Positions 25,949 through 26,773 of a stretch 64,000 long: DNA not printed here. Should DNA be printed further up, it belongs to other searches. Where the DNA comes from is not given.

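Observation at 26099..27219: Tandem, overlapping Lrp/AsnC-like pair resembling siroheme decarboxylase AhbA/AhbB (NirDL/GH) with no other alternative-heme or heme d1 genes nearby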

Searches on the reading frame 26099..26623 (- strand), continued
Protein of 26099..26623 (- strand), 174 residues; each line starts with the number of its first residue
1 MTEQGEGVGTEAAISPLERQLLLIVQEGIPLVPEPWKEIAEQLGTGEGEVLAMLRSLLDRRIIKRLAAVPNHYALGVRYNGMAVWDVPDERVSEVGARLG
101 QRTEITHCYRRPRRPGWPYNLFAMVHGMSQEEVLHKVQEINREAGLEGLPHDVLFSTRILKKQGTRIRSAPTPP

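Call 9: find_homologous_proteins(query=window:26099-26623:-)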
Query window:26099-26623:- (174 aa): 7827 proteins with E <= 0.001 among 8000 candidates; the best 120 are listed.
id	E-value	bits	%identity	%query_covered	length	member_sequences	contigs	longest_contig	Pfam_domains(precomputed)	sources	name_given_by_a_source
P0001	4.6e-111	386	100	100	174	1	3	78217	PF22451.3,PF17805.8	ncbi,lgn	-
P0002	3.6e-103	361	94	100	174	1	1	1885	PF22451.3,PF17805.8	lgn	-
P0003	3.9e-103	360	94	100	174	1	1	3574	PF22451.3,PF17805.8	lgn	-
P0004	5.9e-102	357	94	100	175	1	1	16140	PF22451.3,PF17805.8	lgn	-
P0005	7.2e-98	343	90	99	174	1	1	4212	PF22451.3,PF17805.8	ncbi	-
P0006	3.1e-97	341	88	100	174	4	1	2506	PF22451.3,PF17805.8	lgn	-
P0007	5.7e-97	340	88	100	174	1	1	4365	PF22451.3,PF13404.13,PF17805.8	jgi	jgi:DNA-binding Lrp family transcriptional regulator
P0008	1.8e-87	309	85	93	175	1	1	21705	PF22451.3,PF17805.8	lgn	-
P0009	2.4e-77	276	73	97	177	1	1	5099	PF22451.3,PF17805.8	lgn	-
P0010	1.9e-76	273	77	90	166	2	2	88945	PF22451.3,PF13404.13,PF17805.8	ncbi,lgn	-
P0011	1.9e-75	270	74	98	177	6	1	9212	PF22451.3,PF17805.8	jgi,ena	-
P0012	8.4e-75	268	73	94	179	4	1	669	PF22451.3,PF17805.8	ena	-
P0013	1.2e-74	268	72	95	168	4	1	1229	PF22451.3,PF17805.8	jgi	-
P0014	2.2e-74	267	74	90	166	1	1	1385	PF22451.3,PF17805.8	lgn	-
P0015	2.5e-74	267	73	98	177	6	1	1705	PF22451.3,PF13404.13,PF17805.8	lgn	-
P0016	2.9e-74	266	76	92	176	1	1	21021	PF22451.3,PF13404.13,PF17805.8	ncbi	-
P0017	1.3e-73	264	76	89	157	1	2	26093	PF22451.3,PF17805.8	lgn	-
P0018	3.4e-73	263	70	95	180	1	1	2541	PF22451.3,PF17805.8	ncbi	-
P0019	9.4e-73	261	72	95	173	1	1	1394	PF22451.3,PF17805.8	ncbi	-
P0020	1.2e-72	261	75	90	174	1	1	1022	PF22451.3,PF17805.8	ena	-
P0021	2.3e-72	260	74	91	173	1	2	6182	PF22451.3,PF17805.8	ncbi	-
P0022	3.9e-72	259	76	87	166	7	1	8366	PF22451.3,PF17805.8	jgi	-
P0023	4.7e-72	259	69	97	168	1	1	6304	PF22451.3,PF17805.8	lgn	-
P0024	7.7e-72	259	68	99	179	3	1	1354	PF22451.3,PF17805.8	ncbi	-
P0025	7.9e-72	258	74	90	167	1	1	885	PF22451.3,PF17805.8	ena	-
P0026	1.0e-71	258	69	99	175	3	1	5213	PF22451.3,PF17805.8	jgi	-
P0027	2.5e-71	257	74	90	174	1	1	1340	PF22451.3,PF17805.8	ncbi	-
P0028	2.8e-71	257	69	97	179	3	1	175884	PF22451.3,PF17805.8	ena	-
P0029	3.1e-71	257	73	92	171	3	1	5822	PF22451.3,PF17805.8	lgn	-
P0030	5.3e-71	256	71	94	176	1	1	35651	PF22451.3,PF17805.8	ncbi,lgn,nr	ncbi:MAG: Lrp/AsnC family transcriptional regulator [Dehalococcoidia bacterium]|nr:Lrp/AsnC family t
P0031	7.7e-71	255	71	92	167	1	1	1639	PF22451.3,PF17805.8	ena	-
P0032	8.6e-71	255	69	99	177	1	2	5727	PF22451.3,PF13404.13,PF17805.8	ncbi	-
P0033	1.6e-70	254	76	88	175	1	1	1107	PF22451.3,PF17805.8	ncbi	-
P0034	1.6e-70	254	70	93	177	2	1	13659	PF22451.3,PF17805.8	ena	-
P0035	6.7e-70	252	73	89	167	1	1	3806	PF22451.3,PF17805.8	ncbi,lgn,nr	ncbi:MAG TPA: Lrp/AsnC family transcriptional regulator [Dehalococcoidia bacterium]|nr:Lrp/AsnC fami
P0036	6.8e-70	252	68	96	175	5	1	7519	PF22451.3,PF17805.8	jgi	-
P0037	8.5e-70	252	71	91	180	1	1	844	PF22451.3,PF17805.8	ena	-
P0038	2.4e-69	250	71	90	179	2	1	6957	PF22451.3,PF17805.8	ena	-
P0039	2.7e-69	250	73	87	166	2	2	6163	PF22451.3,PF17805.8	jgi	-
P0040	5.1e-68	246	69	91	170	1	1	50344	PF22451.3,PF17805.8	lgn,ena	-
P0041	3.4e-66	240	64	97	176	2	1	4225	PF22451.3,PF17805.8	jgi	jgi:DNA-binding Lrp family transcriptional regulator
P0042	7.4e-66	239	72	87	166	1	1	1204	PF22451.3,PF17805.8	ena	-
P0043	3.5e-65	237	69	88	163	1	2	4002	PF22451.3,PF17805.8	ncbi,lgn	-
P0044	4.0e-65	237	65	89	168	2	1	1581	PF22451.3,PF17805.8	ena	-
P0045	7.2e-65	236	68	88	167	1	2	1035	PF22451.3,PF17805.8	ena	-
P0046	1.3e-64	235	65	90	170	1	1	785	PF22451.3,PF04545.23,PF17805.8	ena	-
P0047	1.9e-64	234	69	90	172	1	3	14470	PF22451.3,PF17805.8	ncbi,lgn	-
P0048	2.0e-64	234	68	88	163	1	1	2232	PF22451.3,PF17805.8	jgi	jgi:siroheme decarboxylase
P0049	2.0e-64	234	63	89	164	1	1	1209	PF22451.3,PF04545.23,PF17805.8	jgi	jgi:DNA-binding Lrp family transcriptional regulator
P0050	2.7e-64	234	68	88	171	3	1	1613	PF22451.3,PF17805.8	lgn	-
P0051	2.8e-64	234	66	90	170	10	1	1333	PF22451.3,PF04545.23,PF17805.8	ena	-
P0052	3.6e-64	234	69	87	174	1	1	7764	PF22451.3,PF17805.8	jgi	jgi:DNA-binding Lrp family transcriptional regulator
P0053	3.9e-64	233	64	90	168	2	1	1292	PF22451.3,PF04545.23,PF17805.8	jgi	-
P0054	4.5e-64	233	65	89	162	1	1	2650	PF22451.3,PF17805.8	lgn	-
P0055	5.0e-64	233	65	90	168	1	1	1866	PF22451.3,PF17805.8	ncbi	-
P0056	6.6e-64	233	66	87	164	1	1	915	PF22451.3,PF04545.23,PF17805.8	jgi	jgi:DNA-binding Lrp family transcriptional regulator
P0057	7.0e-64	233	65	90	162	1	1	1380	PF22451.3,PF04545.23,PF17805.8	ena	-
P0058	8.1e-64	232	67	87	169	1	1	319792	PF22451.3,PF04545.23,PF17805.8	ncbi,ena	-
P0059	8.9e-64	232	68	88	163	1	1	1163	PF22451.3,PF17805.8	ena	-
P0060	1.1e-63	232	66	90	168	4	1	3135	PF22451.3,PF04545.23,PF17805.8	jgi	-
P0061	1.8e-63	231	64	91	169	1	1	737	PF22451.3,PF04545.23,PF17805.8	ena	-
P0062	2.1e-63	231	68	95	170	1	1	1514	PF22451.3,PF13404.13,PF17805.8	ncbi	-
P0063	2.8e-63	231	63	87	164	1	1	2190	PF22451.3,PF04545.23,PF17805.8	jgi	jgi:DNA-binding Lrp family transcriptional regulator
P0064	3.2e-63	230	62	90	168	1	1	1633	PF22451.3,PF04545.23,PF17805.8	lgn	-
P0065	3.6e-63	230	65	89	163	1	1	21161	PF22451.3,PF04545.23,PF17805.8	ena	-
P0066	3.8e-63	230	64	89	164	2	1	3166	PF22451.3,PF04545.23,PF17805.8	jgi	jgi:DNA-binding Lrp family transcriptional regulator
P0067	3.8e-63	230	63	87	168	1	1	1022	PF22451.3,PF17805.8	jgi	jgi:DNA-binding Lrp family transcriptional regulator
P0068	6.1e-63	230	65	89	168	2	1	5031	PF22451.3,PF04545.23,PF17805.8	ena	-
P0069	6.3e-63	229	65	89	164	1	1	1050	PF22451.3,PF04545.23,PF17805.8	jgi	jgi:DNA-binding Lrp family transcriptional regulator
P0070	7.5e-63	229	64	89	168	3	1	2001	PF22451.3,PF17805.8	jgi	-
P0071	7.9e-63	229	64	87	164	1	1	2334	PF22451.3,PF04545.23,PF17805.8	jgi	jgi:DNA-binding Lrp family transcriptional regulator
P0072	1.1e-62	229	66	89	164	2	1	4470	PF22451.3,PF04545.23,PF17805.8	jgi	jgi:DNA-binding Lrp family transcriptional regulator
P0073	1.5e-62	228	65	91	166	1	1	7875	PF22451.3,PF17805.8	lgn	-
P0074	2.1e-62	228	65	89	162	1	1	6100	PF22451.3,PF04545.23,PF17805.8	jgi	-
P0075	2.3e-62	228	66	91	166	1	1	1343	PF22451.3,PF17805.8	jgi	-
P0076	2.8e-62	227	63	87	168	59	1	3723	PF22451.3,PF04545.23,PF17805.8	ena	-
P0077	4.1e-62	227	71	89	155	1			PF22451.3,PF17805.8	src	-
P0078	4.1e-62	227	66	86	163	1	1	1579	PF22451.3,PF04545.23,PF17805.8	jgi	jgi:siroheme decarboxylase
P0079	4.8e-62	227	65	89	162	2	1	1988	PF22451.3,PF04545.23,PF17805.8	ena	-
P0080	6.2e-62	226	66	91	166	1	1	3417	PF22451.3,PF17805.8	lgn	-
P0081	7.7e-62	226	67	86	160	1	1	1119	PF22451.3,PF04545.23,PF17805.8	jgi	jgi:DNA-binding Lrp family transcriptional regulator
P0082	1.3e-61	225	65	86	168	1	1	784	PF22451.3,PF04545.23,PF17805.8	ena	-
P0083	1.3e-61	225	65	89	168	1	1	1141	PF22451.3,PF04545.23,PF17805.8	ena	-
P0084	1.4e-61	225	63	91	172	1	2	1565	PF22451.3,PF17805.8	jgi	jgi:DNA-binding Lrp family transcriptional regulator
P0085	1.6e-61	225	65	86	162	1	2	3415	PF22451.3,PF04545.23,PF17805.8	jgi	jgi:DNA-binding Lrp family transcriptional regulator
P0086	2.8e-61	224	64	91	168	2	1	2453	PF22451.3,PF17805.8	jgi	jgi:DNA-binding Lrp family transcriptional regulator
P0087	2.9e-61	224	61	94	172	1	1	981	PF22451.3,PF17805.8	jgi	jgi:DNA-binding Lrp family transcriptional regulator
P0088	3.3e-61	224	65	87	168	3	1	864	PF22451.3,PF04545.23,PF17805.8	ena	-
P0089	4.4e-61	224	65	87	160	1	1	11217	PF22451.3,PF17805.8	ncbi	-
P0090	4.7e-61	223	59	91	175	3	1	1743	PF22451.3,PF17805.8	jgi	jgi:DNA-binding Lrp family transcriptional regulator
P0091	5.3e-61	223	65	89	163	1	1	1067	PF22451.3,PF17805.8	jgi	jgi:DNA-binding Lrp family transcriptional regulator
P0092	6.6e-61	223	60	87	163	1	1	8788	PF22451.3,PF04545.23,PF17805.8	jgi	jgi:DNA-binding Lrp family transcriptional regulator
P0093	7.2e-61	223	64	86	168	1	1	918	PF22451.3,PF17805.8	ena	-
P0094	1.1e-60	222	59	90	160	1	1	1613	PF22451.3,PF17805.8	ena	-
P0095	1.6e-60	222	64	86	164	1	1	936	PF22451.3,PF17805.8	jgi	-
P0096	2.2e-60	221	64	89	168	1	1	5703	PF22451.3,PF17805.8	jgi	jgi:DNA-binding Lrp family transcriptional regulator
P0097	2.6e-60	221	62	94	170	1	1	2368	PF22451.3,PF17805.8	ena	-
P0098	2.7e-60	221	61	91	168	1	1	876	PF22451.3,PF04545.23,PF17805.8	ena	-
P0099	2.8e-60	221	64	86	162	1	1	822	PF22451.3,PF17805.8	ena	-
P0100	3.2e-60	221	65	89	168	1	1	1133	PF22451.3,PF17805.8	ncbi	-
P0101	3.6e-60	221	64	86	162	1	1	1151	PF22451.3,PF17805.8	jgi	jgi:DNA-binding Lrp family transcriptional regulator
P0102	4.7e-60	220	64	86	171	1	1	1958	PF22451.3,PF17805.8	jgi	jgi:DNA-binding Lrp family transcriptional regulator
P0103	5.4e-60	220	61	87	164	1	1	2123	PF22451.3,PF04545.23,PF17805.8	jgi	jgi:DNA-binding Lrp family transcriptional regulator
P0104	1.0e-59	219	58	93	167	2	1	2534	PF22451.3,PF17805.8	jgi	jgi:DNA-binding Lrp family transcriptional regulator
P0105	1.7e-59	218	59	91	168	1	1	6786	PF22451.3,PF17805.8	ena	-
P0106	2.1e-59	218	61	89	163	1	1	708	PF22451.3,PF17805.8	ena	-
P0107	2.5e-59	218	60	91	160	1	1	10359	PF22451.3,PF17805.8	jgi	jgi:DNA-binding Lrp family transcriptional regulator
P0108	3.1e-59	217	59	93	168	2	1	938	PF22451.3,PF04545.23,PF17805.8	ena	-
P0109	3.2e-59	217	60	95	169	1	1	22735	PF22451.3,PF17805.8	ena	-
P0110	3.9e-59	217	59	91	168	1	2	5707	PF22451.3,PF17805.8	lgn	-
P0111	4.9e-59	217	58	91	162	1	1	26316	PF22451.3,PF17805.8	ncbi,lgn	-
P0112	5.6e-59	217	57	93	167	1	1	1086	PF22451.3,PF17805.8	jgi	jgi:siroheme decarboxylase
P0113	5.9e-59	217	60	91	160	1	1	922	PF22451.3,PF17805.8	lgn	-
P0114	7.7e-59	216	59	88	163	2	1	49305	PF22451.3,PF13404.13,PF17805.8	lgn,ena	-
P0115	8.0e-59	216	57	93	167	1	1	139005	PF22451.3,PF17805.8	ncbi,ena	-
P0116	9.3e-59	216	59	90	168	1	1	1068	PF22451.3,PF17805.8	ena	-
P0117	1.1e-58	216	58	91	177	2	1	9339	PF22451.3,PF17805.8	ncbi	-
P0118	1.1e-58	216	58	90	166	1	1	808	PF22451.3,PF17805.8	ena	-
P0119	1.1e-58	216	58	90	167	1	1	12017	PF22451.3,PF17805.8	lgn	-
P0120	1.2e-58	216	68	89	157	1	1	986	PF22451.3,PF17805.8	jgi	-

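Call 15: find_encoding_contigs(protein=P0058, flank=10000, max_places=2)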
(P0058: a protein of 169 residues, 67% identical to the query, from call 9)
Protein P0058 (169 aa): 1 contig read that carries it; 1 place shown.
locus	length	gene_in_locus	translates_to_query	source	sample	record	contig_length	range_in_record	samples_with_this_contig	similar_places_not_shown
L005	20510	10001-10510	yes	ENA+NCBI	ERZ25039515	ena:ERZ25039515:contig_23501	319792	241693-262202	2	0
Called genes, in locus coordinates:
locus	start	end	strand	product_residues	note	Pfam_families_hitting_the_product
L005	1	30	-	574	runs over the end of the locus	PF01558:POR, PF01855:POR_N, PF17147:PFOR_II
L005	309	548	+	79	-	PF01037:AsnC_trans_reg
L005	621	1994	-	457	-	PF00202:Aminotran_3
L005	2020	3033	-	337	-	PF01113:DapB_N, PF19328:DAP_DH_C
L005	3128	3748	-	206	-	PF00753:Lactamase_B (faint), PF13483:Lactamase_B_3, PF12706:Lactamase_B_2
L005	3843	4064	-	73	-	-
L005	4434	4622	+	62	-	PF10262:Rdx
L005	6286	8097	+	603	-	PF00672:HAMP, PF08447:PAS_3, PF00989:PAS, PF08448:PAS_4, PF08447:PAS_3, PF13426:PAS_9, PF13487:HD_5, PF01966:HD, +1 more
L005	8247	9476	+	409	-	PF04055:Radical_SAM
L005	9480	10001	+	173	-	PF22451:NirdL-like_HTH, PF17805:AsnC_trans_reg2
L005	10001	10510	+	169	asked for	PF04545:Sigma70_r4 (faint), PF22451:NirdL-like_HTH, PF17805:AsnC_trans_reg2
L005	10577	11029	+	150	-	PF22091:DUF6941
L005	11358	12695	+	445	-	PF21269:TreT_GT1, PF00534:Glycos_transf_1, PF13692:Glyco_trans_1_4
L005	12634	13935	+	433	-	PF21269:TreT_GT1, PF00534:Glycos_transf_1, PF13692:Glyco_trans_1_4, PF13524:Glyco_trans_1_2 (weak), PF20706:GT4-conflict (faint)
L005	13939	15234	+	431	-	PF00483:NTP_transferase, PF12804:NTP_transf_3 (weak), PF25084:LbH_EIF2B, PF00132:Hexapep (faint), PF24894:Hexapep_GlmU, PF25247:LbH_GLGC (faint), PF25087:GMPPB_C (weak)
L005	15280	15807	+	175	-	PF03065:Glyco_hydro_57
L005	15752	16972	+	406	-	PF03065:Glyco_hydro_57, PF09210:BE_C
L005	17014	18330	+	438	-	PF03065:Glyco_hydro_57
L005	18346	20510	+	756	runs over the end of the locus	PF03065:Glyco_hydro_57, PF09094:AmyA-A_glucT_m, PF09095:AmyA-gluTrfs_C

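Call 16: find_encoding_contigs(protein=P0028, flank=10000, max_places=2)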
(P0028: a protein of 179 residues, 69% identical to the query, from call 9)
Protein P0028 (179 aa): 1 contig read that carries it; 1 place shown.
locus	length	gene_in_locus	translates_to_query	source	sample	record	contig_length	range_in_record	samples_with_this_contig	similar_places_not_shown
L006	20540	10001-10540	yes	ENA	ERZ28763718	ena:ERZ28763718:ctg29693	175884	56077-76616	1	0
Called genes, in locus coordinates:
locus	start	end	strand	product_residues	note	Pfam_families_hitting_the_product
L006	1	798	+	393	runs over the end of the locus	PF09587:PGA_cap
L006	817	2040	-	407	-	PF07690:MFS_1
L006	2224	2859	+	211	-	-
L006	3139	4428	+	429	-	PF00206:Lyase_1, PF10397:ADSL_C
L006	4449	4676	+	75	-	-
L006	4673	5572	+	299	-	PF01259:SAICAR_synt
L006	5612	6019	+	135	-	PF03745:DUF309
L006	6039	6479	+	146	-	PF00692:dUTPase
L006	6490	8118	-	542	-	PF07931:CPT (weak), PF13207:AAA_17 (weak), PF13238:AAA_18 (weak), PF13671:AAA_33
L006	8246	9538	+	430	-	PF04055:Radical_SAM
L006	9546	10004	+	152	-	PF13404:HTH_AsnC-type, PF22451:NirdL-like_HTH, PF17805:AsnC_trans_reg2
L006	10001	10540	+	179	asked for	PF22451:NirdL-like_HTH, PF17805:AsnC_trans_reg2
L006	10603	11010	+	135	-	PF09969:DUF2203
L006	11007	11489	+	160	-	PF12867:DinB_2 (faint)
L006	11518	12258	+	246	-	PF03009:GDPD, PF13653:GDPD_2 (weak)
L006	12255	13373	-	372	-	PF00005:ABC_tran, PF13304:AAA_21 (faint), PF12857:TOBE_3 (faint), PF08402:TOBE_2 (weak), PF03459:TOBE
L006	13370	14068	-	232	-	PF00528:BPD_transp_1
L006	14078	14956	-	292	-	PF12849:PBP_like_2, PF13531:SBP_bac_11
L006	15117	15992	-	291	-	PF12849:PBP_like_2, PF13531:SBP_bac_11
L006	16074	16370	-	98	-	PF00126:HTH_1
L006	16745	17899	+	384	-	PF02636:Methyltransf_28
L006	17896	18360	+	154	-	PF00578:AhpC-TSA, PF08534:Redoxin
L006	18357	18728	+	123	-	PF01592:NifU_N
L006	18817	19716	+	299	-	PF00941:FAD_binding_5, PF03450:CO_deh_flav_C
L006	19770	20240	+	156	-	PF00111:Fer2 (weak), PF01799:Fer2_2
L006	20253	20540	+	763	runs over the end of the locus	PF01315:Ald_Xan_dh_C, PF02738:MoCoBD_1, PF20256:MoCoBD_2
